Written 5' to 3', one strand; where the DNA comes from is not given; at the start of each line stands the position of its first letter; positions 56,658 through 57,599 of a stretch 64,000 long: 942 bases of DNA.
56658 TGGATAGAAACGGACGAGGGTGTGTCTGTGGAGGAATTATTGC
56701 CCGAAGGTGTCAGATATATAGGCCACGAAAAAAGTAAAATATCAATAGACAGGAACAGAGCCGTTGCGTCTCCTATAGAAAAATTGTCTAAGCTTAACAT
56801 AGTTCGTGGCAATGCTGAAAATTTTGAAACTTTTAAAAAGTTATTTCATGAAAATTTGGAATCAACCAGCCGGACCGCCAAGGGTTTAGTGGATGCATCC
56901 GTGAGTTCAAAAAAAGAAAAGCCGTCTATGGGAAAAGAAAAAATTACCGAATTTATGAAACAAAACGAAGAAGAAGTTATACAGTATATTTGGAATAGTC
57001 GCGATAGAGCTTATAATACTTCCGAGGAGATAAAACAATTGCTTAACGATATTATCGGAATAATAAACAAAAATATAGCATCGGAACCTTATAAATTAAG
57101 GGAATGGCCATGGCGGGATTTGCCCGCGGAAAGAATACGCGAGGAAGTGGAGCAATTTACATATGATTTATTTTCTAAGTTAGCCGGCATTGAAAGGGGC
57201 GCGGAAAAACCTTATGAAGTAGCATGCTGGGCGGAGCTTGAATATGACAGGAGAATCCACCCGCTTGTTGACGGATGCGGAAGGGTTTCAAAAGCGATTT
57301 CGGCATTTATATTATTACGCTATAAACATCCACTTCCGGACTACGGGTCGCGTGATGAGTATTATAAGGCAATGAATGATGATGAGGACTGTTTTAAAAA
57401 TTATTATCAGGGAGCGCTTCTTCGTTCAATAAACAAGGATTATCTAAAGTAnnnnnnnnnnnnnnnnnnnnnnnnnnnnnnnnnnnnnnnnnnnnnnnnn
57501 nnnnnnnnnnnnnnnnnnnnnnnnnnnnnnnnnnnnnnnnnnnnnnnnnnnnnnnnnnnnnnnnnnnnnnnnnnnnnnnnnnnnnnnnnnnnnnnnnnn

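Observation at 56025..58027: Fic-like protein (non-canonical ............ motif) translationally coupled to an HD-domain SpoT/Mesh1-like hydrolase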

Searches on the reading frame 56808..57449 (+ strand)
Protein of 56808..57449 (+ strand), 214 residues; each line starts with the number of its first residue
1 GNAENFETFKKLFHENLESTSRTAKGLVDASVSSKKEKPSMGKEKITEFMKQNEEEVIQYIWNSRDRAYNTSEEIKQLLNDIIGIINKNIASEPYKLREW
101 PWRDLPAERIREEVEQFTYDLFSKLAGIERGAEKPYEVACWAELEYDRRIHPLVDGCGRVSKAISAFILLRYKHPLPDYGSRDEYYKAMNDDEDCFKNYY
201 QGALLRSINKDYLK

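Call 39: search_solved_structures(query=A3, max_evalue=1, show_alignments=3)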
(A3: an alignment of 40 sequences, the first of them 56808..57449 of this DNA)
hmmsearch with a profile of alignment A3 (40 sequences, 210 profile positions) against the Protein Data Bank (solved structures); distinct sequences matched with E-value up to 1: 35.
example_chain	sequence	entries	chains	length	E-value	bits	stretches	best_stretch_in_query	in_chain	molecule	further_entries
9yz5_A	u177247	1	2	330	1.2e-17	67.6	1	90-203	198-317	Protein adenylyltransferase FICD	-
6i7g_A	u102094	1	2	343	1.3e-17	67.5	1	90-203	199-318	Adenosine monophosphate-protein transferase FICD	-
4u04_A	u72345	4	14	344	1.3e-17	67.5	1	90-203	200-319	Adenosine monophosphate-protein transferase FICD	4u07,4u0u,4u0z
4u0s_A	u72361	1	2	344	1.3e-17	67.5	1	90-203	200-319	Adenosine monophosphate-protein transferase FICD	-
6i7h_A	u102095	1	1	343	1.3e-17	67.5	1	90-203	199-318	Adenosine monophosphate-protein transferase FICD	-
6i7i_A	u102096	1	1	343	1.3e-17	67.5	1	90-203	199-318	Adenosine monophosphate-protein transferase FICD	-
6i7j_A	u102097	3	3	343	1.4e-17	67.4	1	90-203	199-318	Adenosine monophosphate-protein transferase FICD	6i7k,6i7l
6zmd_B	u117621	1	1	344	3.8e-17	66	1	90-191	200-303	Protein adenylyltransferase FICD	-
7b7z_A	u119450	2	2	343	3.9e-15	59.4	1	90-203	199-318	Protein adenylyltransferase FICD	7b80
5jj6_A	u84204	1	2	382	3.3e-11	46.6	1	90-205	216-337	Adenosine monophosphate-protein transferase FICD homolog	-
5jj7_A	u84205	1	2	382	3.3e-11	46.6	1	90-205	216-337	Adenosine monophosphate-protein transferase FICD homolog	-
3cuc_A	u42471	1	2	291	8.4e-09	38.7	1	109-182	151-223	Protein of unknown function with a Fic domain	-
4rgl_A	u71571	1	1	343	1.3e-06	31.5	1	81-188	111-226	Filamentation induced by cAMP protein Fic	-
8uqu_A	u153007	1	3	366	2.2e-05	27.5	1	109-198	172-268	Fido domain-containing protein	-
7xux_A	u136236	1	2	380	0.0001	25.4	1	52-198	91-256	Fido domain-containing protein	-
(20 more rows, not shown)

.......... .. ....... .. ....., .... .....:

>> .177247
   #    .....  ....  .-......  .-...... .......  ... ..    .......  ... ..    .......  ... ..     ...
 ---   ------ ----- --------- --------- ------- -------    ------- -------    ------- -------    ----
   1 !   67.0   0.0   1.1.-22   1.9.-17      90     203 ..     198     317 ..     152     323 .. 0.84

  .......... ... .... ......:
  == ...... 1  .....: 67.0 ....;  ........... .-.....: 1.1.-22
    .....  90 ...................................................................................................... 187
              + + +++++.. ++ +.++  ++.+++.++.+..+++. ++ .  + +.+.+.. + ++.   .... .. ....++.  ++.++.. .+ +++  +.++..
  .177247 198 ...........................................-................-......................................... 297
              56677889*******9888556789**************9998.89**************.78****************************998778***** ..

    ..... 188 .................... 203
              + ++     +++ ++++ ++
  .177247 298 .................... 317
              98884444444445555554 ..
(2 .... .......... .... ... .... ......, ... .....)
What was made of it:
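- On Fic/Fido superfamily: The profile vs FICD gives 1.2e-17 (call 39).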

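Call 40: find_related_loci(query=A3, collection=metagenome_contigs, flank=5000)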
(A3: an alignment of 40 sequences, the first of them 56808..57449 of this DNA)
Query A3 (214 aa) in metagenome_contigs; peptide patterns used: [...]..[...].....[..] (x = any residue, [..] = any of these).
126 stretches matched a pattern; 56 encode a relative of the query (tblastn E <= 1e-3); 56 distinct loci.
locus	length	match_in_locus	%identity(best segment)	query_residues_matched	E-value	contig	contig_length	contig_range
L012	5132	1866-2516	44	2-213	2e-57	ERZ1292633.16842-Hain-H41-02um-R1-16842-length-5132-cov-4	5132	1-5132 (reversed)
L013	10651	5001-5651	42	2-214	1e-56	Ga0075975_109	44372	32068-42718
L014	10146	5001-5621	42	4-207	8e-53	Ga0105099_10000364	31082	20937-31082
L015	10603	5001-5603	43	3-200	1e-47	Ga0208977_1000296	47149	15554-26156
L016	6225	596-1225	38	7-213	2e-45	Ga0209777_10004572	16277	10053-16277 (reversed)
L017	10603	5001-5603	38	6-201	2e-42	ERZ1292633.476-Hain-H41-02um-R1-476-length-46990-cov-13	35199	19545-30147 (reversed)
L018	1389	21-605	37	9-200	8e-39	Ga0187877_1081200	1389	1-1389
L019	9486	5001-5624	32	2-209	1e-34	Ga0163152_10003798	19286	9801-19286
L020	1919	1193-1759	35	13-200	4e-34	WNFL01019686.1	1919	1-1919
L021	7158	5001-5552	29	16-201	1e-27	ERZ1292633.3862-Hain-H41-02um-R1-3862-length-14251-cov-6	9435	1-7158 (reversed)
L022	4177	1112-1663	29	16-201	1e-27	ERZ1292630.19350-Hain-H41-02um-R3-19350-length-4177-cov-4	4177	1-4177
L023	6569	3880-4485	29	5-207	9e-26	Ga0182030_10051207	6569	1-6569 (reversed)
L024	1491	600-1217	30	10-201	1e-23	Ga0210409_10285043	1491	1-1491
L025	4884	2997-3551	30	16-200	2e-23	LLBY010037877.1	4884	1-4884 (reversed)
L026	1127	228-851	28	11-204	2e-23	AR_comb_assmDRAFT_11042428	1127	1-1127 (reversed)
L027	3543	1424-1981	26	15-202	1e-22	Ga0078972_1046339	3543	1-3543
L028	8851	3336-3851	31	16-190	1e-21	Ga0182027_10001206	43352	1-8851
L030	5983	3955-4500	28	16-190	2e-21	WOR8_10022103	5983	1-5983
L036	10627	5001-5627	28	10-204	3e-20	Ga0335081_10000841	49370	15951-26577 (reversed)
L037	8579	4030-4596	29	17-206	3e-20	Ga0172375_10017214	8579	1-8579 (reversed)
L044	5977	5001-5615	28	11-201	6e-18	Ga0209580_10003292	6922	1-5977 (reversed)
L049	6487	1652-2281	26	12-206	2e-17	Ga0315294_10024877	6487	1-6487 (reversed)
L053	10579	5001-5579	27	9-201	7e-15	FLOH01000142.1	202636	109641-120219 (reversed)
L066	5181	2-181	32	141-199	3e-6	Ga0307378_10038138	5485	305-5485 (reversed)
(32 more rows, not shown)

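Call 43: search_protein_families(library=pfam, proteins=[L030:4587-5255:-, L024:2-571:+, L027:2904-3542:+, L019:3054-5609:+, L028:1593-5939:+], max_evalue=0.01)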
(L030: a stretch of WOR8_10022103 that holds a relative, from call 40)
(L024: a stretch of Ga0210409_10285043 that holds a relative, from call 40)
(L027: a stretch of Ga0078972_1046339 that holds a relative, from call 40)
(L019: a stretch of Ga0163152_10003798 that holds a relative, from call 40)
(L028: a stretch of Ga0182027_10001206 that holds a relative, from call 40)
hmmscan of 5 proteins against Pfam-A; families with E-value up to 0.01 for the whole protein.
L030:4587-5255:- (223 aa): 0 families

L024:2-571:+ (189 aa): 0 families

L027:2904-3542:+ (213 aa): 1 family
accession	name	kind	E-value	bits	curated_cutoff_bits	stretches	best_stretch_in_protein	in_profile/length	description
PF00348.22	polyprenyl_synt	-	0.00055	19.7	27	1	99-186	35-125/251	Polyprenyl synthetase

L019:3054-5609:+ (852 aa): 1 family
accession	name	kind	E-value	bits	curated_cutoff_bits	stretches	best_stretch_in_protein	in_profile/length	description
PF02661.23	Fic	-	0.0036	18.6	24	0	751-813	32-89/93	Fic/DOC family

L028:1593-5939:+ (1449 aa): 3 families
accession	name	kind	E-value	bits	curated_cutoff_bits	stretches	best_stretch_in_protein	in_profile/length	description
PF06414.18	Zeta_toxin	-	1.8e-20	73.7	22.3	1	1253-1395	11-163/199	Zeta toxin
PF06074.18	Portal_Mu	-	4.1e-15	56.4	23.9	1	36-349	2-292/336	Portal protein of Mu bacteriophage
PF13671.12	AAA_33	-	1.8e-06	28.8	27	1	1260-1396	1-138/143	AAA domain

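Call 68: find_related_loci(query=A3, collection=viral_contigs, flank=5000)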
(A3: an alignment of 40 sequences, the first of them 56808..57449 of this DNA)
Query A3 (214 aa) in viral_contigs; peptide patterns used: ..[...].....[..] (x = any residue, [..] = any of these).
12 stretches matched a pattern; 1 encode a relative of the query (tblastn E <= 1e-3); 1 distinct loci.
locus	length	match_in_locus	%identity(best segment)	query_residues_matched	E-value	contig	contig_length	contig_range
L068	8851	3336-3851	31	16-190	3e-23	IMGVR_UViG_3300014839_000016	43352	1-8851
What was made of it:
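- Tried and rejected: The IMG/VR scan found only one locus, the polyvalent protein already seen (call 68).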

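Call 69: search_dna_similar(query=window:56808-57449:+, collection=plasmids, mode=protein, max_evalue=0.001, max_rows=15)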
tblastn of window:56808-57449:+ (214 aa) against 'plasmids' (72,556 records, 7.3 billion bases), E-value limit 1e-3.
No match.

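Call 70: search_dna_similar(query=window:56808-57449:+, collection=phages, mode=protein, max_evalue=0.001, max_rows=15)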
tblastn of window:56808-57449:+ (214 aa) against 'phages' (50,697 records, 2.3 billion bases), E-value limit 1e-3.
No match.
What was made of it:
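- Tried and rejected: No match (calls 69, 70).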

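Call 71: find_homologous_proteins(query=A3, max_evalue=1e-10)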
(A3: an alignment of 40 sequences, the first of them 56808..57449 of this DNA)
Query A3 (40 sequences) (214 aa, profile of the alignment): 33 proteins with E <= 1e-10 among 5878 candidates.
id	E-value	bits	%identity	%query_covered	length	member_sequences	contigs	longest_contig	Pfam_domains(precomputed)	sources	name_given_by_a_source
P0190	1.0e-72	262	28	90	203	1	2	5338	-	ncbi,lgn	-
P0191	1.8e-72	262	29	87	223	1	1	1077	-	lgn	-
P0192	3.6e-71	257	28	88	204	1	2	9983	PF02661.24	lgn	-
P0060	1.7e-70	255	31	81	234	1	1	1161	-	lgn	-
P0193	1.9e-70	255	28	88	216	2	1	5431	PF02661.24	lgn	-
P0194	8.8e-69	249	29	87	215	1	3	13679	PF02661.24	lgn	-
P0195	2.4e-68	248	26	88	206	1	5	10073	PF02661.24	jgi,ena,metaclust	metaclust:\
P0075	3.3e-65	238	28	84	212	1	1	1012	-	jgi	jgi:fido (protein-threonine AMPylation protein)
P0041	5.1e-65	237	40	100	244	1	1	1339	PF02661.24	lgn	-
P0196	1.5e-63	232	28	90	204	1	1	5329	PF02661.24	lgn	-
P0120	3.4e-63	231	26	84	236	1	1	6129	-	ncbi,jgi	jgi:hypothetical protein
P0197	5.6e-63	230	30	91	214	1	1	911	-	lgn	-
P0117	1.2e-61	226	26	88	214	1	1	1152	-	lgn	-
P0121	1.8e-61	226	31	87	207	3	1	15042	PF02661.24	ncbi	-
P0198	4.5e-60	221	31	95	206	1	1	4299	PF02661.24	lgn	-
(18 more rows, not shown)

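Call 76: search_protein_families(library=pfam, proteins=[L037:4563-5666:+, L037:3081-3830:+, L037:6403-7647:+, L053:5597-6160:+], max_evalue=0.1)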
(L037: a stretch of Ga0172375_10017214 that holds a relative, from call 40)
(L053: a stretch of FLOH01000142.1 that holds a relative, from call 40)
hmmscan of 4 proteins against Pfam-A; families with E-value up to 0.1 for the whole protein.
L037:4563-5666:+ (368 aa): 3 families
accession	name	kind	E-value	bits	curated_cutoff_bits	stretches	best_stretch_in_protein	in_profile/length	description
PF13238.12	AAA_18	-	0.00059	20.7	29.4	1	142-270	1-113/128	AAA domain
PF13207.12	AAA_17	-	0.018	15.8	27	1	145-270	1-127/136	AAA domain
PF01591.24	6PF2K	-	0.027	14.2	27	1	136-161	10-35/223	6-phosphofructo-2-kinase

L037:3081-3830:+ (250 aa): 0 families

L037:6403-7647:+ (415 aa): 1 family
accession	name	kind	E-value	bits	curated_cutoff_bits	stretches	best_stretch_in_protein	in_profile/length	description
PF03786.19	UxuA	-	0.0073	15.6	23.7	0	77-132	213-266/352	D-mannonate dehydratase (UxuA)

L053:5597-6160:+ (188 aa): 7 families
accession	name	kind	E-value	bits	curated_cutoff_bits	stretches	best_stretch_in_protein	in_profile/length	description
PF00519.23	PPV_E1_C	-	0.02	14.5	26.5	1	3-33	116-146/289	Papillomavirus helicase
PF03029.23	ATP_bind_1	-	0.021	15.1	27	1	11-33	1-23/240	Conserved hypothetical ATP binding protein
PF24883.2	NPHP3_N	-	0.058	14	24.8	0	8-35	24-51/164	Nephrocystin 3, N-terminal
PF13238.12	AAA_18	-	0.071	14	29.4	0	10-32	2-24/128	AAA domain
PF16575.11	CLP1_P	-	0.071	13.4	26.6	0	13-46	1-33/188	mRNA cleavage and polyadenylation factor CLP1 P-loop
PF13191.12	AAA_16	-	0.084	13.8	32.6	0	8-33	26-51/167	AAA ATPase domain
PF13401.12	AAA_22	-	0.1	13.4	27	0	9-46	8-42/130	AAA domain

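Call 79: search_protein_families(library=pfam, proteins=[L049:2734-5403:+, L049:2339-2827:+, L049:165-1604:+, L023:5025-6569:+, L023:1342-3330:+, L036:2171-4969:+, L036:5754-8957:+, L044:1977-4946:+], max_evalue=0.01)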
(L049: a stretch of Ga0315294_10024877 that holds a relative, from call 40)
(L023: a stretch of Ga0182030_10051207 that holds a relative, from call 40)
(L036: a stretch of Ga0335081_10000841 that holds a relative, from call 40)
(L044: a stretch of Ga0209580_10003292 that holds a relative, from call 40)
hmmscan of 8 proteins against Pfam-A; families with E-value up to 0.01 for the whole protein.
L049:2734-5403:+ (890 aa): 6 families
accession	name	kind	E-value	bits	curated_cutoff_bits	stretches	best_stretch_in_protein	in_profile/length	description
PF04607.23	RelA_SpoT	-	9.8e-16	58.5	27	1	83-208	2-110/113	Region found in RelA / SpoT proteins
PF02026.21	RyR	-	2.8e-12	47.2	27.4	1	811-880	20-89/91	RyR domain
PF18171.6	LSDAT_prok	-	4.1e-08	33.2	25.4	1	548-704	2-166/195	SLOG in TRPM, prokaryote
PF07719.23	TPR_2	-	0.00028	21.2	27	0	383-403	14-34/34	Tetratricopeptide repeat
PF13424.12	TPR_12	-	0.0055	17.3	30.1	0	367-399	43-74/77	Tetratricopeptide repeat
PF00515.34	TPR_1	-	0.0068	16.6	27.8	0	385-401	16-32/34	Tetratricopeptide repeat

L049:2339-2827:+ (163 aa): 2 families
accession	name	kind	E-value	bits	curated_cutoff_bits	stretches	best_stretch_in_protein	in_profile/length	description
PF00293.34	NUDIX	-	5.2e-23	82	21.1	1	32-151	6-132/134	NUDIX domain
PF14815.12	NUDIX_4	-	7.2e-12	45.5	35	1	33-151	2-112/113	NUDIX domain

L049:165-1604:+ (480 aa): 7 families
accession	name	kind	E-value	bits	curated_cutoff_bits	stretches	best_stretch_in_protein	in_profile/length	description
PF25601.1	AAA_lid_14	-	1.7e-10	41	27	1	342-415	4-76/87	AAA+ ATPase lid domain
PF00158.32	Sigma54_activat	-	2.2e-07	31.2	20.2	1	161-330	1-165/168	Sigma-54 interaction domain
PF02954.25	HTH_8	-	6.9e-07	29.3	22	1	431-456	4-29/42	Bacterial regulatory protein, Fis family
PF14532.12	Sigma54_activ_2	-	6.9e-06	26.8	25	1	186-337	26-138/138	Sigma-54 interaction domain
PF13401.12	AAA_22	-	3.3e-05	24.7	27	0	184-219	8-44/130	AAA domain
PF13191.12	AAA_16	-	0.0033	18.4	32.6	1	180-358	23-129/167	AAA ATPase domain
PF13384.12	HTH_23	-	0.0066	16.7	24.6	1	432-468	5-40/50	Homeodomain-like domain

L023:5025-6569:+ (515 aa): 4 families
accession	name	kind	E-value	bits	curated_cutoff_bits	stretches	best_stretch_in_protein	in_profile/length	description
PF04607.23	RelA_SpoT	-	2.5e-16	60.4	27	1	84-209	2-110/113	Region found in RelA / SpoT proteins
PF02259.29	FAT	-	0.00017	21.4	24.2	1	263-336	129-207/343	FAT domain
PF00515.34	TPR_1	-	0.0067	16.6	27.8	0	451-478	1-28/34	Tetratricopeptide repeat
PF07719.23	TPR_2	-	0.0094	16.5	27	0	451-478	1-28/34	Tetratricopeptide repeat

L023:1342-3330:+ (663 aa): 40 families (the best 25 are shown)
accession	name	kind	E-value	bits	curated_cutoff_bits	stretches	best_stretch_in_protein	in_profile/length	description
PF13414.12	TPR_11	-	6.5e-58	192.6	26.8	8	220-259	1-40/42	TPR repeat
PF07719.23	TPR_2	-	1.3e-57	187.6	27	7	111-143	1-33/34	Tetratricopeptide repeat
PF00515.34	TPR_1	-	2.4e-57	189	27.8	6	111-143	1-33/34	Tetratricopeptide repeat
PF13431.12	TPR_17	-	8.1e-53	172.8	24.4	5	101-132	3-34/34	Tetratricopeptide repeat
PF13181.12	TPR_8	-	9.6e-52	169.2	25.7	5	111-143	1-33/34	Tetratricopeptide repeat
PF13432.12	TPR_16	-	5.7e-46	155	32.7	6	192-247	10-65/65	Tetratricopeptide repeat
PF14559.12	TPR_19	-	6.6e-43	145.3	25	8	225-284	3-62/68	Tetratricopeptide repeat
PF13428.12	TPR_14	-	5.4e-37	122.9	23.5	3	214-254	2-42/44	Tetratricopeptide repeat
PF13424.12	TPR_12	-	7.3e-34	116.3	30.1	7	249-310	5-74/77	Tetratricopeptide repeat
PF13174.12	TPR_6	-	1.3e-27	94.9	26.3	0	83-110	6-33/33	Tetratricopeptide repeat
PF13176.12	TPR_7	-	1.2e-26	90.9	27.9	0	81-109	3-31/36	Tetratricopeptide repeat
PF13371.12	TPR_9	-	3e-22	78.9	35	3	254-315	2-63/73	Tetratricopeptide repeat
PF23914.1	TPR_CcmH_CycH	-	2.2e-21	76.8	42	2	208-310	45-150/158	Cytochrome c-type biogenesis protein H TPR domain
PF12895.13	ANAPC3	-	5.4e-21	75.1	27.2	1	228-306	4-81/82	Anaphase-promoting complex, cyclosome, subunit 3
PF13374.12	TPR_10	-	2.6e-19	69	27.5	0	281-309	2-30/42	Tetratricopeptide repeat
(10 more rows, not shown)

L036:2171-4969:+ (933 aa): 4 families
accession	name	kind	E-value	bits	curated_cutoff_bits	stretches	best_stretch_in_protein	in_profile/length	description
PF19974.5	TCAD9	-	8.8e-38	131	40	1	121-516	2-401/429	Ternary complex associated domain 9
PF02369.22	Big_1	-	3.6e-06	27.4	34.9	1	19-84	18-85/93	Bacterial Ig-like domain (group 1)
PF01636.29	APH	-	0.00045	20.5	23.2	1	407-456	157-209/239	Phosphotransferase enzyme family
PF24417.1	DUF7549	-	0.0094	16.2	27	0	529-607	91-163/166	Family of unknown function (DUF7549)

L036:5754-8957:+ (1068 aa): 9 families
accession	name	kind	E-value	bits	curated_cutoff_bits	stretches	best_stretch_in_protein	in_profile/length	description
PF13424.12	TPR_12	-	1.1e-21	77.2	30.1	4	944-1001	18-77/77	Tetratricopeptide repeat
PF13643.11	DUF4145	-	1.8e-12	47.6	23.1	1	40-128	2-81/88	Domain of unknown function (DUF4145)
PF13374.12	TPR_10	-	2.2e-06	28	27.5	0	971-1000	4-33/42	Tetratricopeptide repeat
PF13191.12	AAA_16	-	3.2e-05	24.9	32.6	1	211-304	4-87/167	AAA ATPase domain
PF00931.28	NB-ARC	-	0.00011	22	23.5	1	238-393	20-182/248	NB-ARC domain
PF00515.34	TPR_1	-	0.00015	21.9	27.8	0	970-999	2-31/34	Tetratricopeptide repeat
PF13176.12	TPR_7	-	0.0004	20.7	27.9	0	971-1004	1-34/36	Tetratricopeptide repeat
PF24883.2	NPHP3_N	-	0.0013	19.4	24.8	1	235-298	21-84/164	Nephrocystin 3, N-terminal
PF05729.18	NACHT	-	0.0035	17.6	26.7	0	239-382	3-116/167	NACHT domain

L044:1977-4946:+ (990 aa): 4 families
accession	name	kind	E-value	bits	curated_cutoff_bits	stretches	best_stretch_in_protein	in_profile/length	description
PF19974.5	TCAD9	-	8.7e-20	71.7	40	1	433-568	297-428/429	Ternary complex associated domain 9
PF01636.29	APH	-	1.1e-07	32.3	23.2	1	429-472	162-209/239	Phosphotransferase enzyme family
PF01966.28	HD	-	1.7e-07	31.9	22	1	747-837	21-93/116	HD domain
PF01163.29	RIO1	-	0.0019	18.3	22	1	429-458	117-149/187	RIO domain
